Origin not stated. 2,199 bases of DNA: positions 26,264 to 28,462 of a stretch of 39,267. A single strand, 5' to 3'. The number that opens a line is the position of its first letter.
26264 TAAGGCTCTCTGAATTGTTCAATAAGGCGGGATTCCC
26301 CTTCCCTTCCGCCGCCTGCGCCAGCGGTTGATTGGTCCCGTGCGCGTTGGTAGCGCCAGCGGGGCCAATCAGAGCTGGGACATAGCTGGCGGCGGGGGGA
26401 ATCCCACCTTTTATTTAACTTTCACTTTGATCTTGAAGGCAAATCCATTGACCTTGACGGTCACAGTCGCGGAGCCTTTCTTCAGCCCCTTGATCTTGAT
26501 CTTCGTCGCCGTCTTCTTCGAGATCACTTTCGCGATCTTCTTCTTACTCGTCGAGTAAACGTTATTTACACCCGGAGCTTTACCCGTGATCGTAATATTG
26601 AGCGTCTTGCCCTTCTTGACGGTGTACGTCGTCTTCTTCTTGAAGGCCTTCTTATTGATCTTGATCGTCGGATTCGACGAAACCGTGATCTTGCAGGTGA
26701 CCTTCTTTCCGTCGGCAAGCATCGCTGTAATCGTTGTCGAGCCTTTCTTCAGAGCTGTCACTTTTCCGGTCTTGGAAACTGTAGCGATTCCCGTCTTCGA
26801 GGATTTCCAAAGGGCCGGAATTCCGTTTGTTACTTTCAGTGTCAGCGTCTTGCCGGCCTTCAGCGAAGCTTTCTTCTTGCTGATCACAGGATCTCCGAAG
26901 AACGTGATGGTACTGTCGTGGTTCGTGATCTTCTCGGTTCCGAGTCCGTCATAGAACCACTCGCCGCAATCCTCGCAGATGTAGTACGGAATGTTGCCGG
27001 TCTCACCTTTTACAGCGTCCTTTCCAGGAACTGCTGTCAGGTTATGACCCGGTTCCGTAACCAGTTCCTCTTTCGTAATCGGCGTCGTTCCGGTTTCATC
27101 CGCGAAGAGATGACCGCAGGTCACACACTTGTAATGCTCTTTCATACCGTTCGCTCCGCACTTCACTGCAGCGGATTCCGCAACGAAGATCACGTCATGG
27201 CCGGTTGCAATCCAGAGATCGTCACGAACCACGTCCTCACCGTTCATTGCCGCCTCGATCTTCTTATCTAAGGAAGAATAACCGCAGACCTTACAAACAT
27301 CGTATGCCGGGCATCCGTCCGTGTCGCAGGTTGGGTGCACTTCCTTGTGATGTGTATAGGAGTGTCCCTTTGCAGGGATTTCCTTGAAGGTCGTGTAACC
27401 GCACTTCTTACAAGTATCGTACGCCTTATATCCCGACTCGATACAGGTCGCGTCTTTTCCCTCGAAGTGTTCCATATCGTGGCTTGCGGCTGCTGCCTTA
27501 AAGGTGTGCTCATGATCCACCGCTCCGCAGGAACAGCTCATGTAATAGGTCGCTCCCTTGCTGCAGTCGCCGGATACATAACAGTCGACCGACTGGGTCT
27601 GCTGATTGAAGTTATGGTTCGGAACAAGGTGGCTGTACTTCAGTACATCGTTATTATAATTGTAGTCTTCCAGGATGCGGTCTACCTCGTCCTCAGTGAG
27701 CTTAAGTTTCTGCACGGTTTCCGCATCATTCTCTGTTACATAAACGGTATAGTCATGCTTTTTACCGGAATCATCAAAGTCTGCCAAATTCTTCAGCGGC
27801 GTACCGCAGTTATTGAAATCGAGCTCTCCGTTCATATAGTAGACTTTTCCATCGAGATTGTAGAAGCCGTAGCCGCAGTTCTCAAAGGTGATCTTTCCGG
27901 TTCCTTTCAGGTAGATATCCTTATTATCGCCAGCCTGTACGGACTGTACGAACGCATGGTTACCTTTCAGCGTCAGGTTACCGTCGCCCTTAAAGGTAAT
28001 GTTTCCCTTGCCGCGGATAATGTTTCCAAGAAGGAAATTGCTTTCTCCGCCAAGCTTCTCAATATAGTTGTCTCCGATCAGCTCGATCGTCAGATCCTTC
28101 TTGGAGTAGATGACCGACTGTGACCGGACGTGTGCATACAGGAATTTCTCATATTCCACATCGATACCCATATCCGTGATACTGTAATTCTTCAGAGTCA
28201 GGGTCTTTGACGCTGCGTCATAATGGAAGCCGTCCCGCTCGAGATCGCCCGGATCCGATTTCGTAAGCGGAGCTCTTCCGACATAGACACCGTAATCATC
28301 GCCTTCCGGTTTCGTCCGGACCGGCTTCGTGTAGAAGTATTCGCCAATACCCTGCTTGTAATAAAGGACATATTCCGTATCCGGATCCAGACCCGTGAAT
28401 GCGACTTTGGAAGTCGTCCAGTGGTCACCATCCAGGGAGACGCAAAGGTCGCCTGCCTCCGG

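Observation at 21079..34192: Tandem giant secreted proteins (2,593-aa orphan plus 1,656-aa BspA-type LRR) that share only a C-terminal module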

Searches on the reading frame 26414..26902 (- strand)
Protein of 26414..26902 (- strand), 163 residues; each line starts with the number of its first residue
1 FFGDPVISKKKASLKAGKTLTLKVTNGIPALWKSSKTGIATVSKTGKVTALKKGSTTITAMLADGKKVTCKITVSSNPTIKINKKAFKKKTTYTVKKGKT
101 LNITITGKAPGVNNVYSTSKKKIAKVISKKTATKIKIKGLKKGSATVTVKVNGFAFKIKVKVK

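Call 104: find_homologous_proteins(query=A7, max_evalue=1e-10)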
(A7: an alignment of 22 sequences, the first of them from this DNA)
Query A7 (22 sequences) (163 aa, profile of the alignment): 264 proteins with E <= 1e-10 among 8000 candidates; the best 120 are listed.
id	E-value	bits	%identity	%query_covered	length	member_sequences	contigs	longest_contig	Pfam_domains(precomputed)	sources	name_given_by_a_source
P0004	1.4e-61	225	57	98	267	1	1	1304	PF26182.1,PF02368.25,PF26918.1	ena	-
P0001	6.1e-58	213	64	97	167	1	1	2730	PF26182.1,PF22359.3,PF02368.25,PF26918.1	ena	-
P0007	4.2e-57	211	62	93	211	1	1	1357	PF02368.25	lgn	-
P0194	2.8e-56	208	44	98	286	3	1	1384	PF02368.25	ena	-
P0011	8.4e-56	206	55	96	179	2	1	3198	PF02368.25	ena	-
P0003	1.9e-54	202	62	100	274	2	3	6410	PF02368.25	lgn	-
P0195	1.8e-52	195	40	100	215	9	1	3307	PF02368.25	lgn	-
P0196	2.5e-52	195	46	92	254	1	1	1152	PF02368.25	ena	-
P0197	7.9e-49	184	57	80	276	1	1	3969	PF02368.25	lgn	-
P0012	6.5e-48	181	58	85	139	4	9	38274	PF02368.25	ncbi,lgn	-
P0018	7.5e-47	177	50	93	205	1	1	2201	PF02368.25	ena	-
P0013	2.6e-45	172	63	75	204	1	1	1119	PF02368.25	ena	-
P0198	3.3e-44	169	44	98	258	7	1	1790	PF22359.3,PF02368.25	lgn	-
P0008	5.4e-44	168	70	72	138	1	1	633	PF02368.25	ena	-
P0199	6.2e-44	168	52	91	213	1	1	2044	PF02368.25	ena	-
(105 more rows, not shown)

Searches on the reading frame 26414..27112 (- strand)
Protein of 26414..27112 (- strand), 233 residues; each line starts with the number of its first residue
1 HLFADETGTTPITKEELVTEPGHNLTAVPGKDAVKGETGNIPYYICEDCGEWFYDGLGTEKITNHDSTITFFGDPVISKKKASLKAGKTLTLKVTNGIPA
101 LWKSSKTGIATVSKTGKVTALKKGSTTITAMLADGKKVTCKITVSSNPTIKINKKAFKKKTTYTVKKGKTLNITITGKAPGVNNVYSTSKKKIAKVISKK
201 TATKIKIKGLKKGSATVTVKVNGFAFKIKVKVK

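Call 11: find_homologous_proteins(query=window:26414-27046:-, max_evalue=0.001)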
Query window:26414-27046:- (211 aa): 46 proteins with E <= 0.001 among 1604 candidates.
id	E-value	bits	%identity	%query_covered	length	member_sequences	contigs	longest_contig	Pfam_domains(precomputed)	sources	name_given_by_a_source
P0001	3.6e-42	163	67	71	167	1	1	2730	PF26182.1,PF22359.3,PF02368.25,PF26918.1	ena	-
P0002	5.2e-42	162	66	74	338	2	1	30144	PF02368.25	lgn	-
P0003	9.5e-42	161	62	77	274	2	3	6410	PF02368.25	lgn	-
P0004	2.3e-40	157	57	75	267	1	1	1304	PF26182.1,PF02368.25,PF26918.1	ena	-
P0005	1.3e-37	148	59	74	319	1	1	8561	-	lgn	-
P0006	7.0e-37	145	52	90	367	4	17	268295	PF13306.13,PF02368.25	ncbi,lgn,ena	-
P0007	2.8e-36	144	62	72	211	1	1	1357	PF02368.25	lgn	-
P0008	9.1e-36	142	70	55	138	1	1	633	PF02368.25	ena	-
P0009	1.9e-35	141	51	82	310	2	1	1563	PF02368.25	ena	-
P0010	2.8e-34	137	61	75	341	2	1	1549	PF02368.25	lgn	-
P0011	7.2e-33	132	53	81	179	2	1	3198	PF02368.25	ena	-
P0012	2.4e-32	131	58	65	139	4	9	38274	PF02368.25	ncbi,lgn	-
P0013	8.8e-30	122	63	58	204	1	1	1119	PF02368.25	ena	-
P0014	1.1e-29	122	55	75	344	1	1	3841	PF22359.3,PF02368.25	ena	-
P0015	1.8e-29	121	54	76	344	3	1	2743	PF02368.25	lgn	-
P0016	3.2e-29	120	56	75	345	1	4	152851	PF02368.25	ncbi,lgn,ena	-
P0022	2.0e-23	102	48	73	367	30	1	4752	PF22359.3,PF02368.25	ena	-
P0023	5.8e-22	97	48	75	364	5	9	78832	PF22359.3,PF02368.25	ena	-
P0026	6.7e-20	90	48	80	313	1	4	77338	PF26182.1,PF22359.3,PF02368.25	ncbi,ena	-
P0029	3.7e-17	81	41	72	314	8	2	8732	-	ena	-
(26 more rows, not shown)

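Call 16: search_protein_families(library=pfam, proteins=[window:26414-27112:-], max_evalue=1)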
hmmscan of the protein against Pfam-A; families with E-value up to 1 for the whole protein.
window:26414-27112:- (233 aa): 14 families
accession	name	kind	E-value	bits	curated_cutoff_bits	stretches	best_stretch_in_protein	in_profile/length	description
PF02368.24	Big_2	-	1.6e-13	50.8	22.8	2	77-141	7-78/79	Bacterial Ig-like domain (group 2)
PF24063.1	DUF7363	-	0.00052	21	28.3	1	131-222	6-96/107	Domain of unknown function (DUF7363)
PF13473.12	Cupredoxin_1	-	0.0049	17.3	27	1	149-222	24-95/104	Cupredoxin-like domain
PF25354.1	Ig_NUP210_16th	-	0.02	14.8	27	1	92-129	22-60/72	NUP210-like, Ig-like domain 16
PF23486.1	Ig_TMEM132_5th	-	0.032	14.8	28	1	81-133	67-119/137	TMEM132 fifth domain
PF07550.17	Shr-like_HID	-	0.034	15.1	22.3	1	126-166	26-66/82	Heme-binding protein Shr-like, Hb-interacting domain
PF24902.1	Ig_NUP210_9th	-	0.06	13.9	27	1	187-220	30-63/79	NUP210, Ig-like domain 9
PF22359.2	Big-like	-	0.089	13.5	27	1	108-145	11-47/48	Bacterial Ig-like domain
PF23549.1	Zn_ribbon_GRF_2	-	0.14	12.4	27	1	42-52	28-38/45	GRF-like zinc ribbon domain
PF20579.4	LapA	-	0.16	12.8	27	0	111-168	6-61/99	LapA domain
PF03633.20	Glyco_hydro_65C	-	0.17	12.1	22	0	158-178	38-58/62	Glycosyl hydrolase family 65, C-terminal domain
PF20104.4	DUF6494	-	0.19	12.5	24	0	188-231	20-62/68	Family of unknown function (DUF6494)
PF05506.17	PLipase_C_C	-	0.24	12.8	24.4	1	127-179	13-58/80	Bacterial phospholipase C, C-terminal domain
PF13629.12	T2SS-T3SS_pil_N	-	0.62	10.3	23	0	118-139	44-65/72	Pilus formation protein N terminal region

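Call 28: search_protein_families(library=pfam, proteins=[P0002, P0003, P0005, P0006, P0016, P0023, P0026, P0029, P0014, P0022], max_evalue=0.01)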
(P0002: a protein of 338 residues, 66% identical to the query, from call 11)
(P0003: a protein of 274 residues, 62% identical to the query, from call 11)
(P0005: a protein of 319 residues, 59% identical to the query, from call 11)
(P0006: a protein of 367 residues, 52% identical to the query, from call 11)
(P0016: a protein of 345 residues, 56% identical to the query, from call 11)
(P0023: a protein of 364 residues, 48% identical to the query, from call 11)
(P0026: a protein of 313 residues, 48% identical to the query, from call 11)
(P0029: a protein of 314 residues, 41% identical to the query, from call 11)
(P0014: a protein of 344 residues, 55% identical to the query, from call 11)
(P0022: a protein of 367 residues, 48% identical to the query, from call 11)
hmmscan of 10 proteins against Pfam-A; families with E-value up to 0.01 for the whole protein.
P0002 (338 aa): 2 families
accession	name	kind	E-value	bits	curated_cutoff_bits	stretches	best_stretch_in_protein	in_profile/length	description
PF02368.24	Big_2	-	1.8e-09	37.8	22.8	2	181-247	5-79/79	Bacterial Ig-like domain (group 2)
PF24063.1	DUF7363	-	0.00011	23.2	28.3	1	233-328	3-97/107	Domain of unknown function (DUF7363)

P0003 (274 aa): 2 families
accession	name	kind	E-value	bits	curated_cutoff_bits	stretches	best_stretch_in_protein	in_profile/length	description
PF02368.24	Big_2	-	6.9e-09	36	22.8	1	126-182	15-79/79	Bacterial Ig-like domain (group 2)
PF22148.1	Fervidolysin_NPro-like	-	0.0061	17.4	21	0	21-110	8-81/81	Fervidolysin N-terminal prodomain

P0005 (319 aa): 1 family
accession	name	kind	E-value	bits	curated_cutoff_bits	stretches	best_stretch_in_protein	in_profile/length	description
PF02368.24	Big_2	-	0.0004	20.7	22.8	1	163-221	7-72/79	Bacterial Ig-like domain (group 2)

P0006 (367 aa): 3 families
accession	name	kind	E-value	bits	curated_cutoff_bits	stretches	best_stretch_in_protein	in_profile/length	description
PF13306.12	LRR_5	-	2.7e-22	79.4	27.7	1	73-183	12-122/127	BspA type Leucine rich repeat region (6 copies)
PF02368.24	Big_2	-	2.1e-05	24.8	22.8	1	294-365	9-78/79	Bacterial Ig-like domain (group 2)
PF24063.1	DUF7363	-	0.0057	17.7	28.3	0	284-357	24-97/107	Domain of unknown function (DUF7363)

P0016 (345 aa): 2 families
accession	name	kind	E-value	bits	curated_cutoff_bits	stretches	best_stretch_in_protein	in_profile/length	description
PF02368.24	Big_2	-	2e-07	31.3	22.8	1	180-247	7-73/79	Bacterial Ig-like domain (group 2)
PF22359.2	Big-like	-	0.00037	21.1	27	1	213-256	4-47/48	Bacterial Ig-like domain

P0023 (364 aa): 2 families
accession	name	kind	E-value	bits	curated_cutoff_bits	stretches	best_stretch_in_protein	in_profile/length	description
PF02368.24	Big_2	-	1.3e-08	35.1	22.8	2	202-273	2-77/79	Bacterial Ig-like domain (group 2)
PF22359.2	Big-like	-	3.8e-07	30.7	27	1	231-277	2-48/48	Bacterial Ig-like domain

P0026 (313 aa): 4 families
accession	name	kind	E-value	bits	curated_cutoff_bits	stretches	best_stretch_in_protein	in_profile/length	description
PF02368.24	Big_2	-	1.6e-10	41.2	22.8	1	168-231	18-79/79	Bacterial Ig-like domain (group 2)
PF22359.2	Big-like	-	4.9e-07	30.3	27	1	188-234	2-45/48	Bacterial Ig-like domain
PF17973.7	bMG10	-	0.0058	17.3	26.2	0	198-300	8-109/131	Bacterial Alpha-2-macroglobulin MG10 domain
PF13473.12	Cupredoxin_1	-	0.0087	16.5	27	0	227-296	21-90/104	Cupredoxin-like domain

P0029 (314 aa): 2 families
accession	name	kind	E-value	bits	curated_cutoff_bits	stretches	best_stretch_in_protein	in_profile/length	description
PF08859.16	DGC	-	0.005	17.3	27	0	179-214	36-71/106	DGC domain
PF11102.13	YjbF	-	0.0061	16.7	25.9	1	150-300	14-147/189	Group 4 capsule polysaccharide lipoprotein gfcB, YjbF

P0014 (344 aa): 4 families
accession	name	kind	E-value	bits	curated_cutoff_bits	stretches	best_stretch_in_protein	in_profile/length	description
PF02368.24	Big_2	-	5.5e-11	42.7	22.8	2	187-242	7-67/79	Bacterial Ig-like domain (group 2)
PF22359.2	Big-like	-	2.1e-05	25.1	27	1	210-255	2-47/48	Bacterial Ig-like domain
PF22963.3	Ig_NUP210_3rd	-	0.0015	19.1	27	0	198-250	39-89/105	NUP210 Ig-like domain 3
PF21461.3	HL_N-beta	-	0.0051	17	27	1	209-249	12-51/57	Hyaluronate lyase, N-terminal beta-sheet domain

P0022 (367 aa): 3 families
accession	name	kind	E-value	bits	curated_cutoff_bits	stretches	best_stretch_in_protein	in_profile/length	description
PF22359.2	Big-like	-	3.1e-08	34.2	27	1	233-278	2-47/48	Bacterial Ig-like domain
PF02368.24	Big_2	-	2.1e-06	28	22.8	1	229-275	31-79/79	Bacterial Ig-like domain (group 2)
PF23379.1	DUF7096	-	2.9e-05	24.5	27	1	5-53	2-50/208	Domain of unknown function (DUF7096)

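Call 30: search_solved_structures(query=P0002, max_evalue=1)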
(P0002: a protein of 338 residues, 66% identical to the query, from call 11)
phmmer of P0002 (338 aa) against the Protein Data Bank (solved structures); distinct sequences matched with E-value up to 1: 1.
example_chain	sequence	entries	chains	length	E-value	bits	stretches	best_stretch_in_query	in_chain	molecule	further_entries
7quz_AAA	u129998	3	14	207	0.011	18.3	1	178-255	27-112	Beta-1,3-glucanase bglH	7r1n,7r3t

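Call 31: search_solved_structures(query=P0005, max_evalue=1)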
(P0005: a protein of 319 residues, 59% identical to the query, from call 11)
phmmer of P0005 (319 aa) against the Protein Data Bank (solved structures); distinct sequences matched with E-value up to 1: 4.
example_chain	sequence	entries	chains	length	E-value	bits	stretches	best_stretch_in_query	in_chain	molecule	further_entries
7quz_AAA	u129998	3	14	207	0.015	18.1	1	183-234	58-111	Beta-1,3-glucanase bglH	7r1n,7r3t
3ncx_A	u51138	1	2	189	0.1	15.4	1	171-247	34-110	Intimin adherence protein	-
2ii1_A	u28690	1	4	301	0.5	13.1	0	210-289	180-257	Acetamidase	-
28jw_R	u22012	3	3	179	0.85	12.3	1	92-218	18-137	bL21c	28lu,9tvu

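Call 78: search_solved_structures(query=A6, max_evalue=10)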
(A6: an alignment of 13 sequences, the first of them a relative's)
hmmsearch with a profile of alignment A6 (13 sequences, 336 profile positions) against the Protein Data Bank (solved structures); distinct sequences matched with E-value up to 10: 37.
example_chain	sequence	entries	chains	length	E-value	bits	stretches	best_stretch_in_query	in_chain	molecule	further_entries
7urp_A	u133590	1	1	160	3.4e-12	49.8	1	31-140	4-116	Ribonucleases G and E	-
9ifo_A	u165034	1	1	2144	3.1e-09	40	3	180-280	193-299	Teneurin-Like Protein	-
9pt5_A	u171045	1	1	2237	3.8e-09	39.7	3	180-280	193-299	Teneurin-like protein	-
2zwk_A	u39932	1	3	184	2.4e-07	33.8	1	193-264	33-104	Intimin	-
2zqk_A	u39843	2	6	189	2.5e-07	33.7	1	193-264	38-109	Intimin | Intimin adherence protein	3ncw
3ncx_A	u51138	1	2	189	2.6e-07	33.7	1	193-264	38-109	Intimin adherence protein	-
7quz_AAA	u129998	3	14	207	5.2e-05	26.1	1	179-253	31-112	Beta-1,3-glucanase bglH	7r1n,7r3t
7x30_P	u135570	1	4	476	5.7e-05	26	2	128-248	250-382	Hoc-like protein ORF90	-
4ums_A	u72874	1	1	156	7.7e-05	25.6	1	58-141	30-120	CELLULOSOMAL ANCHORING SCAFFOLDIN B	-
9cuy_c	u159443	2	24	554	0.00035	23.4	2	204-235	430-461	Short tail fiber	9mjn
4uid_A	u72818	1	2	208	0.00062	22.6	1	146-335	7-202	SURFACE LAYER PROTEIN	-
6n1a_A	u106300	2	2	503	0.0012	21.7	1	179-251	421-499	Carbohydrate-binding protein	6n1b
7r5j_10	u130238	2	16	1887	0.0075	19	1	192-224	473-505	Nuclear pore membrane glycoprotein 210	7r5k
9eq3_H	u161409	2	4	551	0.048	16.4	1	147-222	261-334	IgE HMM5 heavy chain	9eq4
8yk1_A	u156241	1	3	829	0.052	16.3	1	180-239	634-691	Alpha-galactosidase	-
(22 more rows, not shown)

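Call 82: list_cluster_members(proteins=[P0006, P0016, P0026, P0012, P0062, P0085, P0071])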
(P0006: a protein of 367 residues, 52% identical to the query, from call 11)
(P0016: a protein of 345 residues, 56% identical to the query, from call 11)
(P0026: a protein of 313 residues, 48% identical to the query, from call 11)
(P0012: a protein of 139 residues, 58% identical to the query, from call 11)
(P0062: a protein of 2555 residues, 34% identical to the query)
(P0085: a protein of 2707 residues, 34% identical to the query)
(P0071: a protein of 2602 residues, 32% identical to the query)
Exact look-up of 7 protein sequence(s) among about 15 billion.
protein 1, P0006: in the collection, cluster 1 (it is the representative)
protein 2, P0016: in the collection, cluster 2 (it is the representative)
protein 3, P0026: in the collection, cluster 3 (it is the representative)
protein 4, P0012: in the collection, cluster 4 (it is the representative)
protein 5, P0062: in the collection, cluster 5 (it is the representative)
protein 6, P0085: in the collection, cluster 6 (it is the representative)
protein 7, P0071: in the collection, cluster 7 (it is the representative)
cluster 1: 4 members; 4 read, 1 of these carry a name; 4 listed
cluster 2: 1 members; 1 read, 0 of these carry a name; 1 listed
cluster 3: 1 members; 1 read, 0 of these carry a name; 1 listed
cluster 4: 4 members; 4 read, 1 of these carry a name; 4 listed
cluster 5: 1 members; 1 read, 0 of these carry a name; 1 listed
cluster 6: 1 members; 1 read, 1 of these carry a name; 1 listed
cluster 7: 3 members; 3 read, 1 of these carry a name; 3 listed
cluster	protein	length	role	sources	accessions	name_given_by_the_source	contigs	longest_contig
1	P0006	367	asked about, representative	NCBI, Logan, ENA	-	-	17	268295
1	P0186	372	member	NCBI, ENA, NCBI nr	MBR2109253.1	MAG: leucine-rich repeat protein [Ruminococcus sp.] | leucine-rich repeat protein [Ruminococcus sp.]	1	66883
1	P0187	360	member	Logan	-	-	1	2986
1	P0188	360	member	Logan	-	-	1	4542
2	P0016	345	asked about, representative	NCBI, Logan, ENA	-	-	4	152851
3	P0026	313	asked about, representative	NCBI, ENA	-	-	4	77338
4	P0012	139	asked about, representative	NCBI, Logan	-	-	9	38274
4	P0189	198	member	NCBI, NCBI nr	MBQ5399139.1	MAG: Ig-like domain-containing protein [Ruminococcus sp.] | Ig-like domain-containing protein [Ruminococcus sp.]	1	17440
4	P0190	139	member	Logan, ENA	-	-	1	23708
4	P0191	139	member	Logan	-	-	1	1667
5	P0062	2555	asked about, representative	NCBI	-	-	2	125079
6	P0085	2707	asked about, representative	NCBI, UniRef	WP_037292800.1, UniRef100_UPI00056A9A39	hypothetical protein, partial [Ruminococcus flavefaciens] | hypothetical protein n=1 Tax=Ruminococcus flavefaciens TaxID=1265 RepID=UPI00056A9A39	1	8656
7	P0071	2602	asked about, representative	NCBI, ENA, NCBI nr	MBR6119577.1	MAG: S-layer homology domain-containing protein [Oscillospiraceae bacterium] | S-layer homology domain-containing protein [Oscillospiraceae bacterium]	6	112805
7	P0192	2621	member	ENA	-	-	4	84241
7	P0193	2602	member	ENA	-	-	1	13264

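Call 83: find_encoding_contigs(protein=P0016, flank=8000, max_places=2)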
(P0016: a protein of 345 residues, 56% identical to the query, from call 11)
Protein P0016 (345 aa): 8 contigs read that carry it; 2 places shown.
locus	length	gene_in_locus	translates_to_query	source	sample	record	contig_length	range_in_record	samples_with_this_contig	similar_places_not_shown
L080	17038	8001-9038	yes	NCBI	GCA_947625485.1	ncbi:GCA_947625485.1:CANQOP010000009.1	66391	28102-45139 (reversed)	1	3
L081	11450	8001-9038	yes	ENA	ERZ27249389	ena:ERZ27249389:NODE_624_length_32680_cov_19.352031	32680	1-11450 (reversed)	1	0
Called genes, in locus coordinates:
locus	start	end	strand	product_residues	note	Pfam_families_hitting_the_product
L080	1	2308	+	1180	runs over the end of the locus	PF04997:RNA_pol_Rpb1_1, PF00623:RNA_pol_Rpb1_2, PF04983:RNA_pol_Rpb1_3, PF05000:RNA_pol_Rpb1_4, PF04998:RNA_pol_Rpb1_5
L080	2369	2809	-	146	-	PF03862:SpoVAC_SpoVAEB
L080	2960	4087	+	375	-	PF00266:Aminotran_5, PF01212:Beta_elim_lyase, PF00155:Aminotran_1_2 (weak)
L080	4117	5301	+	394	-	PF22025:ThiI_fer, PF02926:THUMP, PF02568:ThiI, PF06508:QueC (faint)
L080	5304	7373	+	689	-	-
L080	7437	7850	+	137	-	-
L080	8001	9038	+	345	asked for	PF02368:Big_2 (weak)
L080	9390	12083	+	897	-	PF16738:CBM26 (weak), PF02368:Big_2 (weak)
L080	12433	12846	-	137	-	-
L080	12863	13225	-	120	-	-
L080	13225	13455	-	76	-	-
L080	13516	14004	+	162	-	PF00149:Metallophos, PF12850:Metallophos_2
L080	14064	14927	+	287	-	PF13177:DNA_pol3_delta2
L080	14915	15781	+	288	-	PF04468:PSP1, PF28472:PSP1_3rd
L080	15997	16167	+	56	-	PF00037:Fer4, PF13237:Fer4_10, PF14697:Fer4_21, PF12838:Fer4_7, PF13187:Fer4_9, PF13484:Fer4_16 (weak), PF12797:Fer4_2 (weak), PF00037:Fer4, +6 more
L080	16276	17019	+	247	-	PF05175:MTS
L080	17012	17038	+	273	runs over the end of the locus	PF00590:TP_methylase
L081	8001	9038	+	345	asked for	PF02368:Big_2 (weak)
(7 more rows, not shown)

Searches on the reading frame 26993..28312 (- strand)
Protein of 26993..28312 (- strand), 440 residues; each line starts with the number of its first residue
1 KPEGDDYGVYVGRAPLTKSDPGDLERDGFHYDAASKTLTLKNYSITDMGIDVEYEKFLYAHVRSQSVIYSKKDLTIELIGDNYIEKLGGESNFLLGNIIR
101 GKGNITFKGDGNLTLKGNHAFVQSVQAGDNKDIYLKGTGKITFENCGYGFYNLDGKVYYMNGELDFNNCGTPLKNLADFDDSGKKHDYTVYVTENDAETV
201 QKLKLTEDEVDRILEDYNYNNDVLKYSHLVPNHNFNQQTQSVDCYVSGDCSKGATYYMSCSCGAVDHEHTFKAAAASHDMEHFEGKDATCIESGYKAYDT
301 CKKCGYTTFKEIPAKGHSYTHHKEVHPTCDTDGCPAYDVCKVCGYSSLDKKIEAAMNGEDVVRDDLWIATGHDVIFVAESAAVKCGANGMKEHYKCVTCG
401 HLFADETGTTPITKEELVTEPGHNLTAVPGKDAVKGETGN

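Call 16: search_protein_families(library=pfam, proteins=[window:26993-28312:-], max_evalue=1)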
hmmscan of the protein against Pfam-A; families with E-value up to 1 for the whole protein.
window:26993-28312:- (440 aa): 2 families
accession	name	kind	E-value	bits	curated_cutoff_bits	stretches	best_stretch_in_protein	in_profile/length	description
PF09255.16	Antig_Caf1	-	0.00036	21.1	25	1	332-387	65-119/136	Caf1 Capsule antigen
PF21349.2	RUBY_RBDX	-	0.77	9.7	26.5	0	301-315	3-18/30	Rubrerythrin, rubredoxin-like domain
